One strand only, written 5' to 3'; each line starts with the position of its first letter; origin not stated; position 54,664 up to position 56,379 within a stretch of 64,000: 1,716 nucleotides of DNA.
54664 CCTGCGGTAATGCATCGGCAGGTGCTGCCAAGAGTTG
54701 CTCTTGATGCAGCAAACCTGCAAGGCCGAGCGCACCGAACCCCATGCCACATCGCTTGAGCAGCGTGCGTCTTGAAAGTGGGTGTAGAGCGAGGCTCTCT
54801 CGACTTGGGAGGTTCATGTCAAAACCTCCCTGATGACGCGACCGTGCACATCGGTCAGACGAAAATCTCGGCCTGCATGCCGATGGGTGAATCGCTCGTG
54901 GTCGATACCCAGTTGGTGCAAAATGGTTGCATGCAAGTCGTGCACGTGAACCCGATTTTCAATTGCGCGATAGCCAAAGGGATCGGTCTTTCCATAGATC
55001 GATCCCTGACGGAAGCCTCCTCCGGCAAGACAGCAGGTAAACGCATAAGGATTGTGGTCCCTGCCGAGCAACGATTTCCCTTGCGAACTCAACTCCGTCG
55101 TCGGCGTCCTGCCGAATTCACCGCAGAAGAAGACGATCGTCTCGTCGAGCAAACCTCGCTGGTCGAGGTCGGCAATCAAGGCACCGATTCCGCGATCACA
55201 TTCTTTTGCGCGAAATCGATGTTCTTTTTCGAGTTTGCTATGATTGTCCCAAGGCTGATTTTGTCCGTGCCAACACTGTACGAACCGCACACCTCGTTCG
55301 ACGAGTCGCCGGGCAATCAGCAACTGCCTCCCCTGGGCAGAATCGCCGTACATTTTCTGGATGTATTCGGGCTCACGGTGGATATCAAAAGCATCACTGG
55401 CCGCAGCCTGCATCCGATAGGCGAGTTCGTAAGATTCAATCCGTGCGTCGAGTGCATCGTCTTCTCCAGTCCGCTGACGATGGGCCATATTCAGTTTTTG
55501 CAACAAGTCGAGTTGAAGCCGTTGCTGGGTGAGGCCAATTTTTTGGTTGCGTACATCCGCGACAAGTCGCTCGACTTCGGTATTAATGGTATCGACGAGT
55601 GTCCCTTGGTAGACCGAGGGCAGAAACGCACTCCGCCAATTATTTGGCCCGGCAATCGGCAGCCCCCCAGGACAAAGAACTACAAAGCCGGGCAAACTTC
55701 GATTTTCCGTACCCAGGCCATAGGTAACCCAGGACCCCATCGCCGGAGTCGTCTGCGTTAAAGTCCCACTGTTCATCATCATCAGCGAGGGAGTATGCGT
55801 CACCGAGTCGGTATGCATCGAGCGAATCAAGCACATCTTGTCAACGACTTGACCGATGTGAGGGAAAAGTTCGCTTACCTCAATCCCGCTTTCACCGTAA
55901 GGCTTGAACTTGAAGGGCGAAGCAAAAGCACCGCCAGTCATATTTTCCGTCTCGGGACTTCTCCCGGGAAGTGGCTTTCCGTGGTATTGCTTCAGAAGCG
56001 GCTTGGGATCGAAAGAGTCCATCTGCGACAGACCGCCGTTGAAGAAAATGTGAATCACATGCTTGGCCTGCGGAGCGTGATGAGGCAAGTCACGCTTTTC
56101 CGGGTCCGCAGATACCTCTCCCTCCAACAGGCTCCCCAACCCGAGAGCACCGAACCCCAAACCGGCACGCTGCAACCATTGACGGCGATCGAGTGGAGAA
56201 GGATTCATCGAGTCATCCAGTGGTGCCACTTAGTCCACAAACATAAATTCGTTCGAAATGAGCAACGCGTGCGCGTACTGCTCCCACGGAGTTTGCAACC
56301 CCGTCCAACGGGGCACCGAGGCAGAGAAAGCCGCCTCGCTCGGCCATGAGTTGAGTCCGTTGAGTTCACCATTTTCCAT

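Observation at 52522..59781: Four-gene operon: PSCyt/DUF1549/DUF1553, DUF1501, DUF1501, xylose-isomerase-like TIM barrel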

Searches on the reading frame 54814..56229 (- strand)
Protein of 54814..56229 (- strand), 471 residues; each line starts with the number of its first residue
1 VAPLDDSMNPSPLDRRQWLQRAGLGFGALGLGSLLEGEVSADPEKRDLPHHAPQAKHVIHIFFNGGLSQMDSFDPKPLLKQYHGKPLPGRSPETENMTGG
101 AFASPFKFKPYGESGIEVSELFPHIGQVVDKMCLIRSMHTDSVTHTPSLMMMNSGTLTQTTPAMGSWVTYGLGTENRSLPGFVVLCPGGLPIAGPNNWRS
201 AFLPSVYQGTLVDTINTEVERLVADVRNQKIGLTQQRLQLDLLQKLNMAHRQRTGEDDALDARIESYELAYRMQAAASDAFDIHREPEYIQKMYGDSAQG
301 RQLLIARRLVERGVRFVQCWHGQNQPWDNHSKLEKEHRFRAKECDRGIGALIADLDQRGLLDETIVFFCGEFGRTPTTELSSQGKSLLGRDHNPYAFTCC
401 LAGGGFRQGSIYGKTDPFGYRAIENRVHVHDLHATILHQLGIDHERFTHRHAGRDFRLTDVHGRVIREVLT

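Call 8: search_protein_families(library=pfam, proteins=[window:54814-56229:-])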
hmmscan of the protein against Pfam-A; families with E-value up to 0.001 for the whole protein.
window:54814-56229:- (471 aa): 1 family
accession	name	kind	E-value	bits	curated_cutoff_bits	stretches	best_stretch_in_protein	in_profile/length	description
PF07394.17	DUF1501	-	7.9e-145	483.3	27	1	55-470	1-390/390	Protein of unknown function (DUF1501)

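Call 21: search_protein_families(library=ncbifam, proteins=[window:54814-56229:-], max_evalue=0.001)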
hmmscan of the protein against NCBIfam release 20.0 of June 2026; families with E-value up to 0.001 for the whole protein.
window:54814-56229:- (471 aa): 0 families
